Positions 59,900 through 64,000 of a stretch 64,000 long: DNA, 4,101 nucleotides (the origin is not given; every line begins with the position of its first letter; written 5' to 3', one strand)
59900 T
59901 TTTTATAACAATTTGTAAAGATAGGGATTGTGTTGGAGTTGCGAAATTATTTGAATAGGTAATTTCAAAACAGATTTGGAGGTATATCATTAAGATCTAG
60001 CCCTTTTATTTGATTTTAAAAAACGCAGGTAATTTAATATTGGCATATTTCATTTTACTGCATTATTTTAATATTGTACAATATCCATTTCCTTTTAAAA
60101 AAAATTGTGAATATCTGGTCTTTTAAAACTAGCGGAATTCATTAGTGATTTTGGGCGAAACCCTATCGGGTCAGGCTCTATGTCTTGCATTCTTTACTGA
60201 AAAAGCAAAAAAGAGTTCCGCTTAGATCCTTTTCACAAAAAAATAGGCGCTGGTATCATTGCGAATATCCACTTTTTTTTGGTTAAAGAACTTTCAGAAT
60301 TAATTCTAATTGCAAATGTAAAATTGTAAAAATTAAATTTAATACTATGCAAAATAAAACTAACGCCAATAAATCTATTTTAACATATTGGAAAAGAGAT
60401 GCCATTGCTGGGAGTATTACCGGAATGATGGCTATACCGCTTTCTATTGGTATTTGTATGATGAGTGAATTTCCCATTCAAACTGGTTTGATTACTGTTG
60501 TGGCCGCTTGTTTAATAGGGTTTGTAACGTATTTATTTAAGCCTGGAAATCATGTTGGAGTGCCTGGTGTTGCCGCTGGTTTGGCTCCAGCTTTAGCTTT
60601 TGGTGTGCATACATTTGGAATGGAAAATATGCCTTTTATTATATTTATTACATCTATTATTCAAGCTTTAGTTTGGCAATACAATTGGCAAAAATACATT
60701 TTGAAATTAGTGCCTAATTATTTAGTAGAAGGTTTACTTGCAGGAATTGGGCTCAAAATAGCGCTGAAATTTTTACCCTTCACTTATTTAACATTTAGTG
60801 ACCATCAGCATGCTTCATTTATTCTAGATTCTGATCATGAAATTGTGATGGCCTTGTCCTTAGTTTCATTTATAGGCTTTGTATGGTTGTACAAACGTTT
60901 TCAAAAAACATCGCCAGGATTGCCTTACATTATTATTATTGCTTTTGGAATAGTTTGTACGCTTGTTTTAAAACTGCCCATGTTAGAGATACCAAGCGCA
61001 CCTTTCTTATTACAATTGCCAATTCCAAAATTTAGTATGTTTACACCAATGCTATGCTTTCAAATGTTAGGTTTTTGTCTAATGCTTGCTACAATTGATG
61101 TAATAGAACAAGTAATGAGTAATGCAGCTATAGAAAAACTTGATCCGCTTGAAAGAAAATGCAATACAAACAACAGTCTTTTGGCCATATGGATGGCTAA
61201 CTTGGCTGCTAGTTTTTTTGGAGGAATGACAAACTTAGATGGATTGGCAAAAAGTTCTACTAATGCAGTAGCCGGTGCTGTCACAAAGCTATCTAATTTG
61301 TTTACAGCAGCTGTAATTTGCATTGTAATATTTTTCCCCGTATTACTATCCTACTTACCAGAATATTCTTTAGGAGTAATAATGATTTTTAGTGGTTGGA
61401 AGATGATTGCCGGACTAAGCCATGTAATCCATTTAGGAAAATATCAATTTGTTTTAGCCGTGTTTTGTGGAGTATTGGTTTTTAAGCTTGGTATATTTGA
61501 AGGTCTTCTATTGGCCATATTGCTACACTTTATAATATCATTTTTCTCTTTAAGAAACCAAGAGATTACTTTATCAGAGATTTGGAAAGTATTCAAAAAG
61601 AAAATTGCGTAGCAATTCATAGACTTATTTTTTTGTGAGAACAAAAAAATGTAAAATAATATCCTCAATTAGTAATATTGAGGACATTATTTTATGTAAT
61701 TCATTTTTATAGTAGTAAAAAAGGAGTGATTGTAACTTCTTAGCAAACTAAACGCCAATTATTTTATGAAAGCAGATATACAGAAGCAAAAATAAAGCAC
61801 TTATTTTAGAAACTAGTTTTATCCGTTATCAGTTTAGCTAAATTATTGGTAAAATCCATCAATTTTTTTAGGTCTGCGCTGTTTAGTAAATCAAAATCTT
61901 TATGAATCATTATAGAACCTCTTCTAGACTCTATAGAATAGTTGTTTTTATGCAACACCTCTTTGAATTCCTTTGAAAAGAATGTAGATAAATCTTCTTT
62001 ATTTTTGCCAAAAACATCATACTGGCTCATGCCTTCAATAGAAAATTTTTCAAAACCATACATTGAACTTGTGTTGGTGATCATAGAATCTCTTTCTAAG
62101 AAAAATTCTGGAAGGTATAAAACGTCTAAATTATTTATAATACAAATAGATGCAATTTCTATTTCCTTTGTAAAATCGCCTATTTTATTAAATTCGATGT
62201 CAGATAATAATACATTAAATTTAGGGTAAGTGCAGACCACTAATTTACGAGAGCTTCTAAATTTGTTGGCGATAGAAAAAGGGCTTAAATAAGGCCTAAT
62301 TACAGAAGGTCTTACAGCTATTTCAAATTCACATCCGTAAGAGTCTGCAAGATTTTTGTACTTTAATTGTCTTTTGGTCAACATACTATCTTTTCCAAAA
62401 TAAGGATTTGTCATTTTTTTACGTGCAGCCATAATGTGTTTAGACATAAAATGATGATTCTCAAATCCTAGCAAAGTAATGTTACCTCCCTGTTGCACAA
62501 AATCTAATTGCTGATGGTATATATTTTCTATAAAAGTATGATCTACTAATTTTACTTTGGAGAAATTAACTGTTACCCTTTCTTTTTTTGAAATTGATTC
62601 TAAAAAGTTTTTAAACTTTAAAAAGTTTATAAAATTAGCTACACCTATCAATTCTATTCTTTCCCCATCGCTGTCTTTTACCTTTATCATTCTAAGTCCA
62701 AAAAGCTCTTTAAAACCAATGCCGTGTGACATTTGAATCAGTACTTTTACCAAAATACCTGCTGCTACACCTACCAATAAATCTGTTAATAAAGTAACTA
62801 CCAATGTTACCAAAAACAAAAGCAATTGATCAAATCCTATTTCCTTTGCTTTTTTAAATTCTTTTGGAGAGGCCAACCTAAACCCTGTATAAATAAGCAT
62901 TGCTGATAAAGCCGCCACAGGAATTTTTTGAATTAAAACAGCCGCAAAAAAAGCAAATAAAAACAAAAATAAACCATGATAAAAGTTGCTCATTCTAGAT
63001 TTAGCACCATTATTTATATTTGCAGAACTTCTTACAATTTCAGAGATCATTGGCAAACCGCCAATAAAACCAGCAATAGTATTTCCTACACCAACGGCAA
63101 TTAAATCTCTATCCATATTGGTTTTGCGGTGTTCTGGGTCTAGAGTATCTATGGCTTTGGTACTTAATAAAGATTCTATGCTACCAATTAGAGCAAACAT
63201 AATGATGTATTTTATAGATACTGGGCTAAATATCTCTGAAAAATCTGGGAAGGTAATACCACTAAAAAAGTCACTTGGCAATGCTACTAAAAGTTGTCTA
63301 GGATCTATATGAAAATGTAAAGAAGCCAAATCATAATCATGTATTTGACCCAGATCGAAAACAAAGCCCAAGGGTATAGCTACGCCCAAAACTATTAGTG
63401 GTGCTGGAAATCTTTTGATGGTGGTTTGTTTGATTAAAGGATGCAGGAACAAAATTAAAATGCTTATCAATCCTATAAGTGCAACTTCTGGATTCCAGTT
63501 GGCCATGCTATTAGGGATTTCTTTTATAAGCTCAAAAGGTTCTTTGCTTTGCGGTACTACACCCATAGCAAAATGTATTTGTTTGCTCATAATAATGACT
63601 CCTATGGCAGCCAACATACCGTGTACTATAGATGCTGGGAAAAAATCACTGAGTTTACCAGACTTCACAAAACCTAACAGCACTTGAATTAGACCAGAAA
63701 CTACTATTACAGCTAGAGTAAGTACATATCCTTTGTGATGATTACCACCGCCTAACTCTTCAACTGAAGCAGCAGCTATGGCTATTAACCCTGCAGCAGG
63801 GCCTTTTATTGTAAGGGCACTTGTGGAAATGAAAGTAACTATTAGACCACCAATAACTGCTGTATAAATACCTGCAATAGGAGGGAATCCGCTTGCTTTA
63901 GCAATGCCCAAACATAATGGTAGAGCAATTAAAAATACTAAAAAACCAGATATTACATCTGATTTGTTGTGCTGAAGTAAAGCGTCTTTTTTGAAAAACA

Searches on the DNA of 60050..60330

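Call 8: search_rna_families(source=window, start=60050, end=60330, threshold=evalue, max_evalue=10, show_alignments=3)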
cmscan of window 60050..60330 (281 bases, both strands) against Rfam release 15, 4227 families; matches with E-value up to 10: 11.
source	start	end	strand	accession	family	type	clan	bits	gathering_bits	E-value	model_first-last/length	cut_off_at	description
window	60165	60238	-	RF01705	Flavo-1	Gene; sRNA;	-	24.1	42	0.0047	1-76/76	no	Flavo-1 RNA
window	60205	60312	-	RF02449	ncr1015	Gene; sRNA;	-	17.3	60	5.4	1-121/121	no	Bacillus sRNA ncr1015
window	60189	60267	+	RF02539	SNOR75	Gene; snRNA; snoRNA; CD-box;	-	15.1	50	3.5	1-87/87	no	Plant small nucleolar RNA SNOR75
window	60298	60330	+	RF01348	CRISPR-DR38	Gene; CRISPR;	-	14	44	9.5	1-35/35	no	CRISPR RNA direct repeat element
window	60214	60301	+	RF04171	MIR1509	Gene; miRNA;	-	13.9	87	7.2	1-121/121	no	MIR1509 microRNA precursor family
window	60110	60258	-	RF02110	DLEU2_6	Gene; lncRNA;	-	13.5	60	3.3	1-135/135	no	Deleted in lymphocytic leukemia 2 conserved region 6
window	60150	60325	-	RF01778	Evf-2_5p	Gene; lncRNA;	-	12.7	40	6.8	1-142/142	no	Embryonic ventral forebrain-2 long ncRNA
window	60253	60330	-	RF03098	RAGATH-22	Gene; sRNA;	-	11.4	120.3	9.5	32-166/166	5'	RAGATH-22 RNA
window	60173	60310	-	RF02060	STnc410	Gene; sRNA;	-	10.5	50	6.5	1-158/158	no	Enterobacterial sRNA STnc410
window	60058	60164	+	RF00114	S15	Cis-reg; leader;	CL00121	10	39.5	7.2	1-117/117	no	Ribosomal S15 leader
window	60268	60304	-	RF03050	RAGATH-25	Gene; sRNA;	-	9.8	49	9.5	1-50/50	no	RAGATH-25 RNA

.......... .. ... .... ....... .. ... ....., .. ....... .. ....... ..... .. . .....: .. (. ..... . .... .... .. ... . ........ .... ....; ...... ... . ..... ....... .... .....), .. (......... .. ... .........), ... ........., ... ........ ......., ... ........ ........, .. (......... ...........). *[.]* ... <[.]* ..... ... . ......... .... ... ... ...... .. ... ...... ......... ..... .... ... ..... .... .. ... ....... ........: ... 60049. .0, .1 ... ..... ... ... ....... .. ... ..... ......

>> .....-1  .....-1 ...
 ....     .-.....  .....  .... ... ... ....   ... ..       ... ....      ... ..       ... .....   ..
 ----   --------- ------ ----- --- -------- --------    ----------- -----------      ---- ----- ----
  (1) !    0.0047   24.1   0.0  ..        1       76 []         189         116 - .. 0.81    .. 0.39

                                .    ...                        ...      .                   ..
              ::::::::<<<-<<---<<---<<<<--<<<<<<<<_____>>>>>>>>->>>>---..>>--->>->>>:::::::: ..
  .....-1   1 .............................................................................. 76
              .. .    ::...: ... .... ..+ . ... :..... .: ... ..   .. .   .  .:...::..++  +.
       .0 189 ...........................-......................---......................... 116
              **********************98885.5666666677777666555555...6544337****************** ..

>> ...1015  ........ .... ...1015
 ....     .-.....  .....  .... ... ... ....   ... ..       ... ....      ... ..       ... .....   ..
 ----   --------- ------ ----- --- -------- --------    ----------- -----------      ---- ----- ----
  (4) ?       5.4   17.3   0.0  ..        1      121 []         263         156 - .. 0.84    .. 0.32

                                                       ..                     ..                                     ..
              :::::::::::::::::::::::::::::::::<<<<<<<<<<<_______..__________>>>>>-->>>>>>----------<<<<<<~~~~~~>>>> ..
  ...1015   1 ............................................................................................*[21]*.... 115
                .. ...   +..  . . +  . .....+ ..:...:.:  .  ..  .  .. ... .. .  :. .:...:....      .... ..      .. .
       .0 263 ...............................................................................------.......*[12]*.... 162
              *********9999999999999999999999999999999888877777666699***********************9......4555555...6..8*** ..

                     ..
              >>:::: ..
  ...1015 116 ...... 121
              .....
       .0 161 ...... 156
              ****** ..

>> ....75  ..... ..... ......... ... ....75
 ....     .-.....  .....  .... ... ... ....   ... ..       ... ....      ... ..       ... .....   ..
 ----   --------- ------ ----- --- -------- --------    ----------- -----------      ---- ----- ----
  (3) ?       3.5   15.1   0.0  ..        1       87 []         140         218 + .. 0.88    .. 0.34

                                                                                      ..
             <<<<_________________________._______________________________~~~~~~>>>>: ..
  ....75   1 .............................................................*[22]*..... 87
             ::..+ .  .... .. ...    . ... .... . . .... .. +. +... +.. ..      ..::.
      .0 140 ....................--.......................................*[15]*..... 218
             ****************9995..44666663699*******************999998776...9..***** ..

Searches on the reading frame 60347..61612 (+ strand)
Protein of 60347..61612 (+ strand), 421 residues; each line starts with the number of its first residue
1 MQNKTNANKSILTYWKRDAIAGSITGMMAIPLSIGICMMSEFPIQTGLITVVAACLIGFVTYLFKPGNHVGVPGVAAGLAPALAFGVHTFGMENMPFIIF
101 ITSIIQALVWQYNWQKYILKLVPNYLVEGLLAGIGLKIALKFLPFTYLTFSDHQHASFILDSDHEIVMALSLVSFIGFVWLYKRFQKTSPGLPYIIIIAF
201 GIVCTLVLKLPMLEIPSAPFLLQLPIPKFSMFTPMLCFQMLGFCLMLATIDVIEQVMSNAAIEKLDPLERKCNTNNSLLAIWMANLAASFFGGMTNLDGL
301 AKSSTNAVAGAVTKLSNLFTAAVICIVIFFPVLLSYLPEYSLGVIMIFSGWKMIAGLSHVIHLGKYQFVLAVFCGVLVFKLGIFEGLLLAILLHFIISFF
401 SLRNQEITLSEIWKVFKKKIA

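Call 54: find_encoding_contigs(protein=window:60347-61612:+, flank=10000, max_places=10)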
Protein window:60347-61612:+ (421 aa): 3 contigs read that carry it; 1 place shown.
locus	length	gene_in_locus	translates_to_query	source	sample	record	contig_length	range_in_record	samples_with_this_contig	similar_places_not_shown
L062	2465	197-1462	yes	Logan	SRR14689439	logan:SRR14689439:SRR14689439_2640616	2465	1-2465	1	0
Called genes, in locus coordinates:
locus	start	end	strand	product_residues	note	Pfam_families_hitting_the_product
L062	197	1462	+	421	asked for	PF00916:Sulfate_transp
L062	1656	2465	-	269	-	?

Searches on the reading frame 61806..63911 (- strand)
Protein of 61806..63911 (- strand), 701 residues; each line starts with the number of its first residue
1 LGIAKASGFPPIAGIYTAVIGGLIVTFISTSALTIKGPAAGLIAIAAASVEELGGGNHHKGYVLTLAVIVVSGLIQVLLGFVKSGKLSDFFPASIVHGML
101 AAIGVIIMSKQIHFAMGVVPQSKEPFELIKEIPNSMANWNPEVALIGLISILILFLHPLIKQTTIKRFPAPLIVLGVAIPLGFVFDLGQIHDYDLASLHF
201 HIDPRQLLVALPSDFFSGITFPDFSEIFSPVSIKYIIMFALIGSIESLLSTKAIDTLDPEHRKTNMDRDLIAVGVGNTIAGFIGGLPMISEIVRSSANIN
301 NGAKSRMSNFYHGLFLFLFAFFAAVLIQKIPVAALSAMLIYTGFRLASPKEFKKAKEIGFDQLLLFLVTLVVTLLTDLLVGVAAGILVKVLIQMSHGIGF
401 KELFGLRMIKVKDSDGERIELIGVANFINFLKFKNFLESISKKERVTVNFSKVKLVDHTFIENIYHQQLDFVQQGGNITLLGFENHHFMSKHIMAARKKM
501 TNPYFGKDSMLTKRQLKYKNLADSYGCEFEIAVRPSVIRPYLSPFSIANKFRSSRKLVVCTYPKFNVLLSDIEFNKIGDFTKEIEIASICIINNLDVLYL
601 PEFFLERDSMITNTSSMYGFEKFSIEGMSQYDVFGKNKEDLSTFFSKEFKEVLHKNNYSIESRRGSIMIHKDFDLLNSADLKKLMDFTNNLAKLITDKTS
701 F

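Call 49: find_encoding_contigs(protein=window:61806-63911:-, flank=10000, max_places=10)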
Protein window:61806-63911:- (701 aa): no gene with exactly this product is on record in the collection.

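Call 50: find_homologous_proteins(query=window:61806-63911:-, max_evalue=1e-60)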
Query window:61806-63911:- (701 aa): 7948 proteins with E <= 1e-60 among 8000 candidates; the best 120 are listed.
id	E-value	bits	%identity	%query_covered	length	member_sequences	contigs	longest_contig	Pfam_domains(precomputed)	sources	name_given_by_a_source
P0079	0.0e+0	1531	100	100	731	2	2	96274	PF16983.12,PF00916.27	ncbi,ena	-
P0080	0.0e+0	1150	73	99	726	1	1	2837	PF00916.27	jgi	jgi:MFS superfamily sulfate permease-like transporter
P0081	0.0e+0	1032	66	99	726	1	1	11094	PF16983.12,PF00916.27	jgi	jgi:MFS superfamily sulfate permease-like transporter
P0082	1.2e-291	987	63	99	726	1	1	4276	PF16983.12,PF00916.27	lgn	-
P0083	1.6e-284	964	63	100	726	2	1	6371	PF16983.12,PF00916.27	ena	-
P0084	1.2e-274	931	60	100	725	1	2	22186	PF16983.12,PF00916.27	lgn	-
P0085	1.8e-274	930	60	99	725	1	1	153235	PF16983.12,PF00916.27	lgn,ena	-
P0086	9.2e-272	921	60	100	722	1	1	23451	PF16983.12,PF00916.27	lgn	-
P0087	8.5e-269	912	60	99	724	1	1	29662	PF16983.12,PF00916.27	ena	-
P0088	1.5e-265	901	57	100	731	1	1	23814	PF16983.12,PF00916.27,PF13466.13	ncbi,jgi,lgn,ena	-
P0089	9.4e-261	885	59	99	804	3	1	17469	PF16983.12,PF00916.27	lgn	-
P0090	5.6e-260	883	58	99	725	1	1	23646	PF16983.12,PF00916.27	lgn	-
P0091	1.5e-258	878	56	100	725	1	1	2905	PF16983.12,PF00916.27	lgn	-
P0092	2.2e-251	854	58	96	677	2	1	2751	PF16983.12,PF00916.27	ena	-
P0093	3.1e-249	847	57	96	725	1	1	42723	PF16983.12,PF00916.27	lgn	-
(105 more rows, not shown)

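Call 51: find_encoding_contigs(protein=P0079, flank=10000, max_places=10)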
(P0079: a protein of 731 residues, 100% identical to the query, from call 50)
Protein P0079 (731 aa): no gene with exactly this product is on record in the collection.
